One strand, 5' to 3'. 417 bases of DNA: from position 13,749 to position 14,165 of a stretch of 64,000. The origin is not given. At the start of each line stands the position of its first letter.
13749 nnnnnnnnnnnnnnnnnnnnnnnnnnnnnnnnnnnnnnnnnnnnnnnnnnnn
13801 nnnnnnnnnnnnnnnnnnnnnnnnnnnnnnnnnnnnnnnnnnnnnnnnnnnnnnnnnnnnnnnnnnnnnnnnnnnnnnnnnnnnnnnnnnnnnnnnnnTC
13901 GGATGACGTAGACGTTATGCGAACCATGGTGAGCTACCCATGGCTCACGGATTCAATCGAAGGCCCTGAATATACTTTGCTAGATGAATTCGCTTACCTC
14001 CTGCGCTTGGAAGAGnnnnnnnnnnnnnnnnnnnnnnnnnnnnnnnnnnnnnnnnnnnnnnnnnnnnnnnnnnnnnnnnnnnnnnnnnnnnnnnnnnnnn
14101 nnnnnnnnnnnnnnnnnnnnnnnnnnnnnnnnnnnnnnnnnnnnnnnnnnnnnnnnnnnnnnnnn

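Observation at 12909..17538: Lipoprotein with about 16 tandem 40-aa repeats fused to a C-terminal M1-like zincin domain, co-transcribed with a second lipoprotein, on lower-GC DNA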

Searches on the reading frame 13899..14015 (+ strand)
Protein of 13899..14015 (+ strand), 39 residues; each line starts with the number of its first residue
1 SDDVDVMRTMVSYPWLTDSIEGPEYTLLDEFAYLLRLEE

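Call 60: search_protein_representatives(alignment_id=A4)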
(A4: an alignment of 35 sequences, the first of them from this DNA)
Query: 35 sequences, 39 profile positions. Proteins with E-value up to 0.001 (for the whole library): 936; up to 1e-10: 430; up to 1e-30: 67. The best 150 are listed.
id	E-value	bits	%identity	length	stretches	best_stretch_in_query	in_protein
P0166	1.9e-107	366.1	-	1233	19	3-35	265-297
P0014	1.5e-96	331.4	-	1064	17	1-39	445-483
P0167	5.3e-92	316.8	-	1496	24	2-39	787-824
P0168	3.2e-83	288.8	-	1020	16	11-37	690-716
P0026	5.5e-82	284.9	-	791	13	1-38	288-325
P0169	8.4e-81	281.1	-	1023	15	1-39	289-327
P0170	7.6e-80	278.0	-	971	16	9-35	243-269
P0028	6.6e-78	271.8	-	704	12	1-38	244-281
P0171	6.8e-70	246.2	-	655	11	2-39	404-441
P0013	6.8e-67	236.7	-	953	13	2-38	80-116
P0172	6.5e-65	230.3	-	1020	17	2-33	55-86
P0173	7.6e-62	220.5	-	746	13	6-32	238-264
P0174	3.7e-57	205.6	-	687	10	3-35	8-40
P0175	9.8e-57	204.2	-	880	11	1-34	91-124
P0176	1.2e-53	194.4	-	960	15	10-33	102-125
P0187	1.7e-44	165.1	-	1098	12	2-38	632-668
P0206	4.4e-35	135.1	-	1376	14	2-31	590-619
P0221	1.0e-31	124.4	-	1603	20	7-28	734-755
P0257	1.8e-25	104.4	-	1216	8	4-32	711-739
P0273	1.5e-23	98.3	-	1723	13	14-34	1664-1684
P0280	7.2e-23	96.1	-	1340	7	6-29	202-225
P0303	5.1e-21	90.2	-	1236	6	4-35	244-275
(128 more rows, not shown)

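Call 63: search_protein_families(library=pfam, alignment_id=A6, max_evalue=0.001)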
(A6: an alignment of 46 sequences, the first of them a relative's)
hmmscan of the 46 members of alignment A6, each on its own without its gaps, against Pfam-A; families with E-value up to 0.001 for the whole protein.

A. member 1, P0166 (1233 aa): 1 family
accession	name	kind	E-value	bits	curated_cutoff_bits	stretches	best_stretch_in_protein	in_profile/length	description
PF22035.1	Lpg0393_VPS9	-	0.00028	21.4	27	0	427-456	42-71/149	Lpg0393 VPS9-like domain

B. families by the number of members that match (of 46 scanned): 24 families
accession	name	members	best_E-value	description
PF00560.39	LRR_1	4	3.4e-38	Leucine Rich Repeat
PF13855.12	LRR_8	4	3e-28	Leucine rich repeat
PF23598.1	LRR_14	4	3.6e-24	Leucine-rich repeat region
PF12799.13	LRR_4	4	1.1e-23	Leucine Rich repeats (2 copies)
PF04151.21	PPC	4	1.2e-08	Bacterial pre-peptidase C-terminal domain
PF13402.12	Peptidase_M60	1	1.5e-70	Peptidase M60, enhancin and enhancin-like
PF17291.7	M60-like_N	1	5.2e-22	N-terminal domain of M60-like peptidases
PF00023.36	Ank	1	4.3e-17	Ankyrin repeat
PF13637.12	Ank_4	1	3.3e-16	Ankyrin repeats (many copies)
PF12796.13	Ank_2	1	1.7e-14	Ankyrin repeats (3 copies)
PF13857.12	Ank_5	1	4.8e-13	Ankyrin repeats (many copies)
PF13606.12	Ank_3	1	7.2e-09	Ankyrin repeat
PF07581.17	Glug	1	1.9e-08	The GLUG motif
PF20287.3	SH3DP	1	3.7e-08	SH3 fold domain associated with phage DNA polymerases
PF24975.1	UBA_Rad5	1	2.1e-05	Fungal Rad5 UBA-like domain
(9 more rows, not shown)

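Call 64: list_cluster_members(proteins=[P0166, P0167, P0172, P0187, P0206, P0221, P0257, P0273, P0280, P0303])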
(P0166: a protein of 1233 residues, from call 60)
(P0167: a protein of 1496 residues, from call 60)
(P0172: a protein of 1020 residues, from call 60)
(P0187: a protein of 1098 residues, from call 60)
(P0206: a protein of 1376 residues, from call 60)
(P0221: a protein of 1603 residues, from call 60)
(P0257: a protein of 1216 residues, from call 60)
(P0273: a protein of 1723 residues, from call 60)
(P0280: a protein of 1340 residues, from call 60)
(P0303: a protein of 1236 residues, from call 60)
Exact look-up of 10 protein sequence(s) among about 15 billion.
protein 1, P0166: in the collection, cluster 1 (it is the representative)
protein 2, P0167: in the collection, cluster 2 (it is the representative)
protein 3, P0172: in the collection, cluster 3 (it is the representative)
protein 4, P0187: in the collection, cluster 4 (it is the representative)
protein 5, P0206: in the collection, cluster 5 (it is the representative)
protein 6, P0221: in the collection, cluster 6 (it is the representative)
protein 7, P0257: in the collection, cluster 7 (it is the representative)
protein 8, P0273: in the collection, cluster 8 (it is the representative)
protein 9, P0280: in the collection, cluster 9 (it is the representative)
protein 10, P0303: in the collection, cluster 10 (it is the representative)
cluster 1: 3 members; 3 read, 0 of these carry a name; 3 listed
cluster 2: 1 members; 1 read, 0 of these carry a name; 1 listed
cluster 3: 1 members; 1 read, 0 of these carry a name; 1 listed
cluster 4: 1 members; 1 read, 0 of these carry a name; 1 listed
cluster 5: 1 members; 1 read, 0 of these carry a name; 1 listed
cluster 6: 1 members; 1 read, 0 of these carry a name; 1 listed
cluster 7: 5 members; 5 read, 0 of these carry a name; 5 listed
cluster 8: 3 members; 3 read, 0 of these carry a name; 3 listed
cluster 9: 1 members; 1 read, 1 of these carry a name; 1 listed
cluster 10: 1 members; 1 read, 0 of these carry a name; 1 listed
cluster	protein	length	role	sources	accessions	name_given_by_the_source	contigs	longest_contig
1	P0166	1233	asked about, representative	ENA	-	-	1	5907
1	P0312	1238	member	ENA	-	-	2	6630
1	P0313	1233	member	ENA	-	-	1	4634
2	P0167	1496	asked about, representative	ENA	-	-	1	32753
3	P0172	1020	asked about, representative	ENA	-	-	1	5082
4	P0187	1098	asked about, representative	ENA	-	-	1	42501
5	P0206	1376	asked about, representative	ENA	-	-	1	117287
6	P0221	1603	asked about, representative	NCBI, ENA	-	-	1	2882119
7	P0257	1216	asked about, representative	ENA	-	-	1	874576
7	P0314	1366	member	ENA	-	-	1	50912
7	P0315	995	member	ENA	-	-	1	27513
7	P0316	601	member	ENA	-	-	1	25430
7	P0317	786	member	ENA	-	-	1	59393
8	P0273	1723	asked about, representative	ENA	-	-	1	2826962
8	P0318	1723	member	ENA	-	-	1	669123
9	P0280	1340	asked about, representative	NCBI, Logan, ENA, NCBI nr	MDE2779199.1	MAG: hypothetical protein OXI91_05925 [Chloroflexota bacterium] | hypothetical protein [Chloroflexota bacterium]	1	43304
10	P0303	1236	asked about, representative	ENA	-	-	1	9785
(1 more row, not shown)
